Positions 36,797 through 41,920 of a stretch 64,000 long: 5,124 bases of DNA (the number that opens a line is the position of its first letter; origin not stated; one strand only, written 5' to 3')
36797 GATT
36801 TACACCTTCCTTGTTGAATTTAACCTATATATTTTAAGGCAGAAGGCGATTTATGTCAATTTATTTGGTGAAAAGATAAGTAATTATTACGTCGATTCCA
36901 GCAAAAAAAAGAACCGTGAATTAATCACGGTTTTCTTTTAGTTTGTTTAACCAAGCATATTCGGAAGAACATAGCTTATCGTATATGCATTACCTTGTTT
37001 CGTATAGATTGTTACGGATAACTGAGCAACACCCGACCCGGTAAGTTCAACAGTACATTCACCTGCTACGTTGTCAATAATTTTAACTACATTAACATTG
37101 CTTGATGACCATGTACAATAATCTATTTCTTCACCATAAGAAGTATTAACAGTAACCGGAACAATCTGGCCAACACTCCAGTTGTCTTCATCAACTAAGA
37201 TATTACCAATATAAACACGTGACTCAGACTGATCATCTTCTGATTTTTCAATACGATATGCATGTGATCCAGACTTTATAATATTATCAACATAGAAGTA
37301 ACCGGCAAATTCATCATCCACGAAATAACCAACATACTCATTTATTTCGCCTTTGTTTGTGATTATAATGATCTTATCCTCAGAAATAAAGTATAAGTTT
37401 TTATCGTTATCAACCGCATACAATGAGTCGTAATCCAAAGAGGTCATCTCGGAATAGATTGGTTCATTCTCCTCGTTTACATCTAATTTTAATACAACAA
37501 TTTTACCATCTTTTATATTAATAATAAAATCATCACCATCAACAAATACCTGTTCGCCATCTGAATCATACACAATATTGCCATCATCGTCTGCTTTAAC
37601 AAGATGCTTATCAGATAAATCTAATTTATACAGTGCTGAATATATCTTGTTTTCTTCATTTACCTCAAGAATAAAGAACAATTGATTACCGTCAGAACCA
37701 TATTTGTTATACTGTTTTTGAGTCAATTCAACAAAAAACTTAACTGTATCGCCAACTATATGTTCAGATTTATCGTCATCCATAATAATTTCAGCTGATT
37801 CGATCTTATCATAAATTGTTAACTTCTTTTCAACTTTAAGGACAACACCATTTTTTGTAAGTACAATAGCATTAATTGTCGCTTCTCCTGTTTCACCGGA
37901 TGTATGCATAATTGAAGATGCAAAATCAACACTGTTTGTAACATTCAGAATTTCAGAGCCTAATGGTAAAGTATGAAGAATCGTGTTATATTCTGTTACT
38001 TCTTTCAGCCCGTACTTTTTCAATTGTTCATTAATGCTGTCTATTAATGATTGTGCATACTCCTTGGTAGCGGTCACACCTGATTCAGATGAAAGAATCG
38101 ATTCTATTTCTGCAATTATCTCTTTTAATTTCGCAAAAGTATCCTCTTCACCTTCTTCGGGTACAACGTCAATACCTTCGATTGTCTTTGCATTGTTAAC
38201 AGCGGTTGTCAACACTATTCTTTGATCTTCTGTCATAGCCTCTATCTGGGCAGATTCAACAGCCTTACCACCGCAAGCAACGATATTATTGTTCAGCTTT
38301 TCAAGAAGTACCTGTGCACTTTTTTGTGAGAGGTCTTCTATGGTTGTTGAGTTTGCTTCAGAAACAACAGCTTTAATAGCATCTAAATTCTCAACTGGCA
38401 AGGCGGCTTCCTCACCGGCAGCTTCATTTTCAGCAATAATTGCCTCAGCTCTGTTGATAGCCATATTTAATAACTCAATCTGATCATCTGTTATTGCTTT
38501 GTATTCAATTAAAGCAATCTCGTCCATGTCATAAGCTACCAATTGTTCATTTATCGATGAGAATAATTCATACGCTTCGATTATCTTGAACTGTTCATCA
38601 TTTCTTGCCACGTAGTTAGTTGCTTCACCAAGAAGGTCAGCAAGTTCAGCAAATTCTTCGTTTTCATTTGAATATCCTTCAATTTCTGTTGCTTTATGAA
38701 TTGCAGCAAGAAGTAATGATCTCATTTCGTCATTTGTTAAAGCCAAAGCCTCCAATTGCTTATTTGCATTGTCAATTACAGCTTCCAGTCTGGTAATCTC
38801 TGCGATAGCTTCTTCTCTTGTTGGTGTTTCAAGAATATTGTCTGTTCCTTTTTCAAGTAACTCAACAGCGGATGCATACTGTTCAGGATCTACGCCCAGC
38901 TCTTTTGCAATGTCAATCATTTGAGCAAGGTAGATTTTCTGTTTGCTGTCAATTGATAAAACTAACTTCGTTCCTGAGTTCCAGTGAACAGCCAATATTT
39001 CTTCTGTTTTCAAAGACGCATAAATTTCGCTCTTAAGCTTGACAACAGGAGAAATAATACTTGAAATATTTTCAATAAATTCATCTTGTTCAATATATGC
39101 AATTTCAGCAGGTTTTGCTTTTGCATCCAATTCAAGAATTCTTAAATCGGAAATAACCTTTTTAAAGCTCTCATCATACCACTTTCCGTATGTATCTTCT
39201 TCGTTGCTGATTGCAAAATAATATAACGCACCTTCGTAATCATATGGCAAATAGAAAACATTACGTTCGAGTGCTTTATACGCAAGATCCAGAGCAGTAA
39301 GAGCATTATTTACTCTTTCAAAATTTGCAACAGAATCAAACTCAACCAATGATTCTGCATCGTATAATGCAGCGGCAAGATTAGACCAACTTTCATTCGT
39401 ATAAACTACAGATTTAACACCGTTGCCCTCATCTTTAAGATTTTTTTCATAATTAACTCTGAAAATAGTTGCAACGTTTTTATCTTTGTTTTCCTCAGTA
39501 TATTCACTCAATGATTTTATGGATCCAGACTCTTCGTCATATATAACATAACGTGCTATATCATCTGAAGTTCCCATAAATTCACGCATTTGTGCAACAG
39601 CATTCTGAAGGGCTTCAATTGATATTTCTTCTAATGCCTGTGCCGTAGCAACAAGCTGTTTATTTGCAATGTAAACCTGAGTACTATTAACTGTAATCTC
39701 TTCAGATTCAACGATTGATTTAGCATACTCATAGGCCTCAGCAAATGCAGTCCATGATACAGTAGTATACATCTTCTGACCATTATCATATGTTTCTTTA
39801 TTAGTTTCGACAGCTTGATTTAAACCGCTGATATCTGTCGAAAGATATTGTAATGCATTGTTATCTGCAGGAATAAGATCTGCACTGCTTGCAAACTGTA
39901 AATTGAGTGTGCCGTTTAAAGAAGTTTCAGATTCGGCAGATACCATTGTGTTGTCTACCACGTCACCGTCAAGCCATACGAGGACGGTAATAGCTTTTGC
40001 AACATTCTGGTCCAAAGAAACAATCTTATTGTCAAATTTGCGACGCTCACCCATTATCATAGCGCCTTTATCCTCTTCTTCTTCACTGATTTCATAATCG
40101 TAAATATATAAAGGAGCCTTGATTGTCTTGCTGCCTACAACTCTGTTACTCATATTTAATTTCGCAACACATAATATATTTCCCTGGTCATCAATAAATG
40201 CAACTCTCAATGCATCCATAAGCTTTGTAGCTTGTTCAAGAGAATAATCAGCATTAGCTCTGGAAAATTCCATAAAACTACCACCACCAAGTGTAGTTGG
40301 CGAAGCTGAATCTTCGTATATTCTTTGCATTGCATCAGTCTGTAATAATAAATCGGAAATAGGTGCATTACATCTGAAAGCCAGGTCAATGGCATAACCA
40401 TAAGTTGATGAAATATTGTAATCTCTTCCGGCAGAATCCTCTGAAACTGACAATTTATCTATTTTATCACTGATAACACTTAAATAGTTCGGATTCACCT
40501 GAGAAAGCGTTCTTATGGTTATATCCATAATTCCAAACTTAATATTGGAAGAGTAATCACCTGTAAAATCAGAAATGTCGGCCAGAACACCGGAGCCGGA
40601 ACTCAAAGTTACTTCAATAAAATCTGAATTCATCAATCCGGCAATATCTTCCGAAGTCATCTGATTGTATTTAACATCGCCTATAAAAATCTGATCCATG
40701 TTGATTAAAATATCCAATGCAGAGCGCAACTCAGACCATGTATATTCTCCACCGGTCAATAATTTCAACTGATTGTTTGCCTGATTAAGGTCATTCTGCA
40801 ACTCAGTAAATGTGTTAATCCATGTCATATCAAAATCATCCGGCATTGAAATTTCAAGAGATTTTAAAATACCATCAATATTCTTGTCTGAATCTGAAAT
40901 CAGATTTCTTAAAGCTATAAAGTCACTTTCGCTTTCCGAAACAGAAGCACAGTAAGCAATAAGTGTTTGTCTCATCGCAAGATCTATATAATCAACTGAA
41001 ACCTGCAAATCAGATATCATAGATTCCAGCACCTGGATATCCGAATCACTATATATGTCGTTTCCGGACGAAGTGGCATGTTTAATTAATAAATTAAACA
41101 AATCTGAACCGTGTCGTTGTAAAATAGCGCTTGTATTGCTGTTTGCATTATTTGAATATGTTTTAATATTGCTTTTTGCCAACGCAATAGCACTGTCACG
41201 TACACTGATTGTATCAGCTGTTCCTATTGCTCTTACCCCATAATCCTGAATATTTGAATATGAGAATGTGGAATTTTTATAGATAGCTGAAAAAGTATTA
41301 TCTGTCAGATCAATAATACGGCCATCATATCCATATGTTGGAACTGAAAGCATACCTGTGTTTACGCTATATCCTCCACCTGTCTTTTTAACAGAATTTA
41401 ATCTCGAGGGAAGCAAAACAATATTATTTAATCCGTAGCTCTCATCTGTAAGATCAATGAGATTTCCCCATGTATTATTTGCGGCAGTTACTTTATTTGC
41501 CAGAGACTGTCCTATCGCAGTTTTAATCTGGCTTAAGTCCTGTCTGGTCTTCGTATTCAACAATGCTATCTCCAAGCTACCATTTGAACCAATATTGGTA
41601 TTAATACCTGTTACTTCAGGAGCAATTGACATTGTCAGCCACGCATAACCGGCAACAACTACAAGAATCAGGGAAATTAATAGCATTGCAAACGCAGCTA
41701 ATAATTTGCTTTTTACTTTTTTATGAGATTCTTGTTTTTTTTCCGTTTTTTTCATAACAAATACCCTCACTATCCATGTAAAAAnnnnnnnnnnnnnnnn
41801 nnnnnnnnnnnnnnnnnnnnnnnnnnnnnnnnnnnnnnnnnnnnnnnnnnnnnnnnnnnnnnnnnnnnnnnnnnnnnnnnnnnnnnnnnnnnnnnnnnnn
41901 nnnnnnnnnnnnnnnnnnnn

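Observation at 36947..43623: Tandem giant paralogs with SipW-cognate-like (TasA/camelysin-type) N-terminal signal regions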

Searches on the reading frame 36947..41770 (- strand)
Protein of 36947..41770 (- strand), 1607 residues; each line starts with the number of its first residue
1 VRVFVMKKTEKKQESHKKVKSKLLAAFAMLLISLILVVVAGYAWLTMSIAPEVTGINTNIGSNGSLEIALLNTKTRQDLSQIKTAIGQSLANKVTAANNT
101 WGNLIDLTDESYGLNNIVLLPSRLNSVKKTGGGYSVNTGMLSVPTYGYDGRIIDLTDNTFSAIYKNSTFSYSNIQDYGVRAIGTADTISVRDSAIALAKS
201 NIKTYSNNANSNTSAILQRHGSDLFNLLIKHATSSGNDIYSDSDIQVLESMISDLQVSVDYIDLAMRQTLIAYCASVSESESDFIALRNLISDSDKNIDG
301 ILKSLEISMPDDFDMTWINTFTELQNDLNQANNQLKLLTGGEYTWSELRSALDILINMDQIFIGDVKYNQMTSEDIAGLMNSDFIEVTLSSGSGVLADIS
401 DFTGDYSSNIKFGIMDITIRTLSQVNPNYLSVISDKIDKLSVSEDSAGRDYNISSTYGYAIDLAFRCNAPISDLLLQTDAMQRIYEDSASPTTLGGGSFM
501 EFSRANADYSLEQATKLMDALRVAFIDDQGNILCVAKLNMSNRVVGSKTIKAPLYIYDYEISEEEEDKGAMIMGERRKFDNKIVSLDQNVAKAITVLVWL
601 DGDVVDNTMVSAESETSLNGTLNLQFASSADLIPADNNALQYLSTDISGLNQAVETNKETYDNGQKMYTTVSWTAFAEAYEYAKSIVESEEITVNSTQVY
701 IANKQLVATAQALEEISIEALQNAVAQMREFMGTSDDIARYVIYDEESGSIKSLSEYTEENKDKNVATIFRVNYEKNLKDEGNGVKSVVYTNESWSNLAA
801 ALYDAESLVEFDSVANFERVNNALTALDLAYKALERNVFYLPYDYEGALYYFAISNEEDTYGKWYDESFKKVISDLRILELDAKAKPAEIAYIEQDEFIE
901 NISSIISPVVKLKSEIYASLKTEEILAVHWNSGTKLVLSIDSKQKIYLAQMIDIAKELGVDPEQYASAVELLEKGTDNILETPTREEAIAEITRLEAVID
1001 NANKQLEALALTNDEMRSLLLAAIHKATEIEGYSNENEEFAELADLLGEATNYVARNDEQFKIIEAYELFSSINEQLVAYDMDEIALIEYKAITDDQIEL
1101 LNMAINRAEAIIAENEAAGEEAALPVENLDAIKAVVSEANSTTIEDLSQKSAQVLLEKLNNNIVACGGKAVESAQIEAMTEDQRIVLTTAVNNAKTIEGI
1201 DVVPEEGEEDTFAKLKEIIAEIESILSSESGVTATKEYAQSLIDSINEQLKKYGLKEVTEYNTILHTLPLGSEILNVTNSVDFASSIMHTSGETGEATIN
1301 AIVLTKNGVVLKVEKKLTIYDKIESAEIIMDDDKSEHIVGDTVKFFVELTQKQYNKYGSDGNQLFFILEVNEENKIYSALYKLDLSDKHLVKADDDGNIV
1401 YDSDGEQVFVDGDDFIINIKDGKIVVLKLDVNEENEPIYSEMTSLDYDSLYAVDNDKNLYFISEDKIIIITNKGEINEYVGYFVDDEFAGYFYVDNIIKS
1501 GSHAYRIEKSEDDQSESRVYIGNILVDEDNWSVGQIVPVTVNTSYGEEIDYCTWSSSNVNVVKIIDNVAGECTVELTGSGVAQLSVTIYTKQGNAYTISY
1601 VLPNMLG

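Call 5: search_protein_families(library=ncbifam, proteins=[window:36947-41770:-], max_evalue=10)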
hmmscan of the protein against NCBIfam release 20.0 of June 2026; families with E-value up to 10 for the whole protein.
window:36947-41770:- (1607 aa): 1 family
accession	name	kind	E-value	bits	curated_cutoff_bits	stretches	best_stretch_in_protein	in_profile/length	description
NF006465.1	PRK08868.1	equivalog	0.017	15.5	154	1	666-749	11-98/134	flagellar protein FlaG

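Call 6: search_protein_families(library=pfam, proteins=[window:36947-41770:-], max_evalue=10)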
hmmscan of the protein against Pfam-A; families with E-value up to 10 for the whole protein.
window:36947-41770:- (1607 aa): 1 family
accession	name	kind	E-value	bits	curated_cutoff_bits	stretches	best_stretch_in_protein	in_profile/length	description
PF14407.11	Frankia_peptide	-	1.6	9.5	48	1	1010-1055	9-54/63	Ribosomally synthesized peptide prototyped by Frankia Franean1_4349.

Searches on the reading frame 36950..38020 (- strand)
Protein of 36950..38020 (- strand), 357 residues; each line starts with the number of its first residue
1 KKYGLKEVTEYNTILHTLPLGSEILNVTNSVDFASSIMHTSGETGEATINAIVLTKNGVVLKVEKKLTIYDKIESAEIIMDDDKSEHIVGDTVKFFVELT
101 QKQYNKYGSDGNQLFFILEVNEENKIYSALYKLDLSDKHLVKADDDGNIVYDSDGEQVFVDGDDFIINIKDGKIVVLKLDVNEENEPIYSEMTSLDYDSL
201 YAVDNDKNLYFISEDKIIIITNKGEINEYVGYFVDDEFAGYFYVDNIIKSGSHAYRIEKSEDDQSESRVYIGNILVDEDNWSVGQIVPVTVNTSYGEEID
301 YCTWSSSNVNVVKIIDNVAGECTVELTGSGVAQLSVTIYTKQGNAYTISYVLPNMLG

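Call 73: search_protein_families(library=pfam, proteins=[window:36950-38020:-], max_evalue=1)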
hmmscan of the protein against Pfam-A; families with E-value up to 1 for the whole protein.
window:36950-38020:- (357 aa): 1 family
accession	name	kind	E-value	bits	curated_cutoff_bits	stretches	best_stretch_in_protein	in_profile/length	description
PF10433.15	Beta-prop_RSE1_1st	-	0.06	12.8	26.9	1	85-212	155-287/351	RSE1/DDB1/CPSF1 first beta-propeller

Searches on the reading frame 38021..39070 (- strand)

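Call 73: search_protein_families(library=pfam, proteins=[window:38021-39070:-], max_evalue=1)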
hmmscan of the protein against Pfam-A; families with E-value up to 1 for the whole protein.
window:38021-39070:- (350 aa): 4 families
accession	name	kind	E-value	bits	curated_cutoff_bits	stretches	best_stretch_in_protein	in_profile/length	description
PF00750.26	tRNA-synt_1d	-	0.055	12.9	23.3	1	35-70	233-266/349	tRNA synthetases class I (R), catalytic domain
PF14407.11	Frankia_peptide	-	0.098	13.4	48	1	110-155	9-54/63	Ribosomally synthesized peptide prototyped by Frankia Franean1_4349.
PF16958.10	PRP9_N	-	0.31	11.5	27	1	121-175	92-149/150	Pre-mRNA-splicing factor PRP9 N-terminus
PF14357.11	DUF4404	-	0.51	11.5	27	1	308-349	19-56/83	Domain of unknown function (DUF4404)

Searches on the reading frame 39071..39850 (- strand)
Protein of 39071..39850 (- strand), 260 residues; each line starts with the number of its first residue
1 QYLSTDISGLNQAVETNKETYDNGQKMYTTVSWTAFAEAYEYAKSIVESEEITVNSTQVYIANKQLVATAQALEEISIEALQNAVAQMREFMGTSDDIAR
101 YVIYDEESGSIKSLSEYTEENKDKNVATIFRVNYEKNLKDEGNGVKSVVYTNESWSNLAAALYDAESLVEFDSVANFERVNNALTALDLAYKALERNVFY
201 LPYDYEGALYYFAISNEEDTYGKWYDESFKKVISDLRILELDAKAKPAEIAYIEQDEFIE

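Call 73: search_protein_families(library=pfam, proteins=[window:39071-39850:-], max_evalue=1)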
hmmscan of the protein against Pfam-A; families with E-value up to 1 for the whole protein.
window:39071-39850:- (260 aa): 3 families
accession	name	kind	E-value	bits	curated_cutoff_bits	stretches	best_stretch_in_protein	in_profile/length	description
PF13550.12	Phage-tail_3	-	0.14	12.4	23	1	18-90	56-128/164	Putative phage tail protein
PF22311.1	DUF6970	-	0.39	11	27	0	203-231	18-46/78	Domain of unknown function (DUF6970)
PF20271.3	CATASP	-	0.45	10.9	29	0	151-185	15-49/86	CATRA-Associated Small Protein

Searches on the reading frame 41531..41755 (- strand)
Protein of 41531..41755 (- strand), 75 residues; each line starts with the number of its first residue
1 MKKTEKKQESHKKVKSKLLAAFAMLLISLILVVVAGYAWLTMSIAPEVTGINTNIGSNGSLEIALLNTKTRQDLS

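Call 14: search_protein_families(library=ncbifam, proteins=[window:41531-41755:-], max_evalue=10)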
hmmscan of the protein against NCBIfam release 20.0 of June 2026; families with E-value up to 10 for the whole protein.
seq(75 aa): 6 families
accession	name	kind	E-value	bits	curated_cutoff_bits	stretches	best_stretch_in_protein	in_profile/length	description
NF040613.1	F420_dehyd_FpoJ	exception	0.016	15.1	110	1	20-59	8-47/81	F420H2 dehydrogenase subunit FpoJ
NF004285.1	PRK05696.1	equivalog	0.033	14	179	1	4-46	4-46/171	flagellar basal body-associated protein FliL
NF004376.0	PRK05740.2-1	equivalog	0.037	13.9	162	1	2-43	7-49/138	preprotein translocase subunit SecE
NF042931.1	SAG1386_EF1546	equivalog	0.039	14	80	1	6-42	18-54/158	SAG1386/EF1546 family surface-associated protein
NF006283.1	PRK08455.1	equivalog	0.075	12.7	187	1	1-46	1-46/182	flagellar basal body-associated protein FliL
NF033926.0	msp_porin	subfamily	0.15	11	200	1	24-51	3-30/522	major outer sheath protein Msp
